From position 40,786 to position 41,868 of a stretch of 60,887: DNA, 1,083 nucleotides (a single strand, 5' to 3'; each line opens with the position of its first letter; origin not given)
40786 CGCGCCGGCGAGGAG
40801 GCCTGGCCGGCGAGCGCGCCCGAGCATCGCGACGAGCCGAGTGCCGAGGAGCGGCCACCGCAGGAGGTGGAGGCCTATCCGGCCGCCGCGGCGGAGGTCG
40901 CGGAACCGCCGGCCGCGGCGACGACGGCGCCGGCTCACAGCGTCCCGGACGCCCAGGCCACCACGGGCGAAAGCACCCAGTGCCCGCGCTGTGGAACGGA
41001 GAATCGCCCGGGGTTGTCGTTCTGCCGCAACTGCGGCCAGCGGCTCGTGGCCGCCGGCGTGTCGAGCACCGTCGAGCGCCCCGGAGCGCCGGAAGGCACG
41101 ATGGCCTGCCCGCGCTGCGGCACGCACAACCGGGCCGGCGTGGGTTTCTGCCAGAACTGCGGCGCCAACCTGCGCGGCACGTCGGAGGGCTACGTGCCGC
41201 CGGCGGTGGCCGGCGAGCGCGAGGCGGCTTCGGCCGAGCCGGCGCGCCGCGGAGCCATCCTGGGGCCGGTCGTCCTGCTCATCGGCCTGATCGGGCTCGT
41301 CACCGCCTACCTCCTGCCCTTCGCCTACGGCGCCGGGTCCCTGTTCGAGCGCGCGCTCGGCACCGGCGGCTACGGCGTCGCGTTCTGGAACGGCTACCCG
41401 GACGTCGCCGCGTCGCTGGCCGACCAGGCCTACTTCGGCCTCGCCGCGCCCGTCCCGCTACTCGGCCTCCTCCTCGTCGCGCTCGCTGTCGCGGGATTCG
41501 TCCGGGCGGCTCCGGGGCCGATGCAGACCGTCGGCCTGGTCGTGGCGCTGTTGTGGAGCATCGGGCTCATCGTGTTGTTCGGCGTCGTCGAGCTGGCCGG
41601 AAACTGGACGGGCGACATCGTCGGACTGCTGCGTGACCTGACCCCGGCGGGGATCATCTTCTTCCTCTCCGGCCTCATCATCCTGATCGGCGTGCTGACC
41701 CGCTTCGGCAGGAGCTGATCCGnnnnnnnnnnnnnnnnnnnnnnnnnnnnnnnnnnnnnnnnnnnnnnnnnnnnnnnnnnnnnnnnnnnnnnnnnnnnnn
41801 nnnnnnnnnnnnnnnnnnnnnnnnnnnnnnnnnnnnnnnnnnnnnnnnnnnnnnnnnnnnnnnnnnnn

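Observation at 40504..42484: Two zinc-ribbon / disordered / transmembrane proteins translationally coupled between purQ and purL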

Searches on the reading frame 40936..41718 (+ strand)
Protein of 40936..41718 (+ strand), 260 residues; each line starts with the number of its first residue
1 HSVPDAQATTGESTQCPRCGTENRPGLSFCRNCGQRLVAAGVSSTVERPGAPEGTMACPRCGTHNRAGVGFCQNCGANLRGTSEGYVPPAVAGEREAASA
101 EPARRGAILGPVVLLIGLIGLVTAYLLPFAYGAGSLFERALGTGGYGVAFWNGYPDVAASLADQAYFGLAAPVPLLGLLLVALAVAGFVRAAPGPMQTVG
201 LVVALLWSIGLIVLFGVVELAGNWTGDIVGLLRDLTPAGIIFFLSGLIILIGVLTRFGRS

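Call 29: predict_structure(alignment_id=A3)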
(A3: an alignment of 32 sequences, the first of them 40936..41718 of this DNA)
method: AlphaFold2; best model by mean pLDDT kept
length: 260 residues; sequences in the alignment: 32
mean_pLDDT: 70.5   pTM: 0.53
mean pLDDT of the five models: 70.5, 61.2, 58.0, 57.2, 56.5
residues with pLDDT >= 90: 49; 70-90: 93; 50-70: 74; < 50: 44
segments of 3 or more residues with pLDDT < 50: 1-12, 39-51, 83-99
pLDDT, mean of each block of 10 residues (from residue 1): 32 63 70 64 39 60 67 69 45 43 67 92 82 62 57 58 75 88 87 85 93 90 89 87 94 75
secondary structure, 60 per line:
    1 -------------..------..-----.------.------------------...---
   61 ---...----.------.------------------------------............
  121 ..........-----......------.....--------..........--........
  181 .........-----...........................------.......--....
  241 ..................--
elements in order: E55-57 E64-66 H109-130 H136-141 H148-152 H161-170 H173-189 H195-221 H228-234 H237-258
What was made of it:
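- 41269..41694 (+): ORF1 four-helix membrane domain, N-in/C-in, with a conserved aromatic outer loop of 40 aa. AlphaFold2 pLDDT mostly 85-94 over TM helices 2-4 (call 29).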

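Call 33: fold_search(model_id=the predicted structure, library=pdb)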
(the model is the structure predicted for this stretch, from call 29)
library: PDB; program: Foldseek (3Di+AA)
matches with E <= 10: 474; with E <= 0.001: 0
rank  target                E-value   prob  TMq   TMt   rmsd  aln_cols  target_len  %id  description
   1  8a6m_MODEL_1_A        2.2e-01  0.85  0.31  0.44   6.7       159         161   12  Phosphatidylserine-dependent synaptic vesicle membrane sculpting by synaptogyrin (released 2023-05-24)
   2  5tte_B                2.6e-01  0.12  0.16  0.12  27.8       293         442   12  Crystal Structure of an RBR E3 ubiquitin ligase in complex with an E2-Ub thioester intermediate mimic (released 2017-08-23)
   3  9sdx_H                2.7e-01  0.20  0.20  0.14  21.0       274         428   14  Structure of RBR binding E2 variant crosslinked with NEDD8-CUL5-RBX2 bound ARIH2 and Ub (released 2025-12-24)
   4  6bhp_A                3.3e-01  0.75  0.29  0.40   9.4       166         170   13  Crystal structure of the Chlamydomonas reinhardtii LCI1 channel (released 2018-11-07)
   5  9z6w_E                3.9e-01  0.47  0.23  0.37   9.6       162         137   14  The structure of TMD with 4 TARPs from all native AMPA receptor subtypes (released 2026-02-04)
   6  8f6k_B                5.6e-01  0.09  0.13  0.13  16.0       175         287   20  Cryo-EM structure of a Zinc-loaded H263A/D287A mutant of the YiiP-Fab complex (released 2023-02-08)
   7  6nq7                  6.8e-01  0.30  0.20  0.25  16.6       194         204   15  Crystal structure of YetJ from Bacillus Subtilis crystallized in lipidic cubic phase (released 2019-04-17)
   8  9s41_I                7.2e-01  0.33  0.24  0.32  11.9       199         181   10  Cerebellar GluA1/4 TMD with TARP gamma 7 (focused refinement) (released 2025-12-24)
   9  9az6_F                7.6e-01  0.41  0.26  0.32   8.1       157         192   13  F-actin-Talin(R13-DD) complex (released 2025-02-12)
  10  9rmw_F                7.6e-01  0.38  0.24  0.32  11.1       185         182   16  GluA4 in complex with TARP-2, open state, structure of TMD/LBD domains (released 2025-09-24)
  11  8c1r_E                7.6e-01  0.16  0.19  0.26   9.6       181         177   15  Resting state homomeric GluA2 F231A mutant AMPA receptor in complex with TARP gamma-2 (released 2023-08-30)
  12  4pgr                  7.6e-01  0.10  0.15  0.17  16.8       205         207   15  Crystal structure of YetJ from Bacillus Subtilis at pH 8 (released 2014-06-04)
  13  3x29_C                8.8e-01  0.77  0.34  0.52   8.0       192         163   14  CRYSTAL STRUCTURE of MOUSE CLAUDIN-19 IN COMPLEX with C-TERMINAL FRAGMENT OF CLOSTRIDIUM PERFRINGENS ENTEROTOXIN (released 2015-01-21)
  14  6o7t_i                8.8e-01  0.18  0.20  0.27  10.0       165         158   14  Saccharomyces cerevisiae V-ATPase Vph1-VO (released 2019-04-03)
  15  2r6x_A                8.8e-01  0.08  0.14  0.17  15.3       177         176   12  Structure of a D35N variant PduO-type ATP:co(I)rrinoid adenosyltransferase from Lactobacillus reuteri complexed with A (released 2007-12-18)
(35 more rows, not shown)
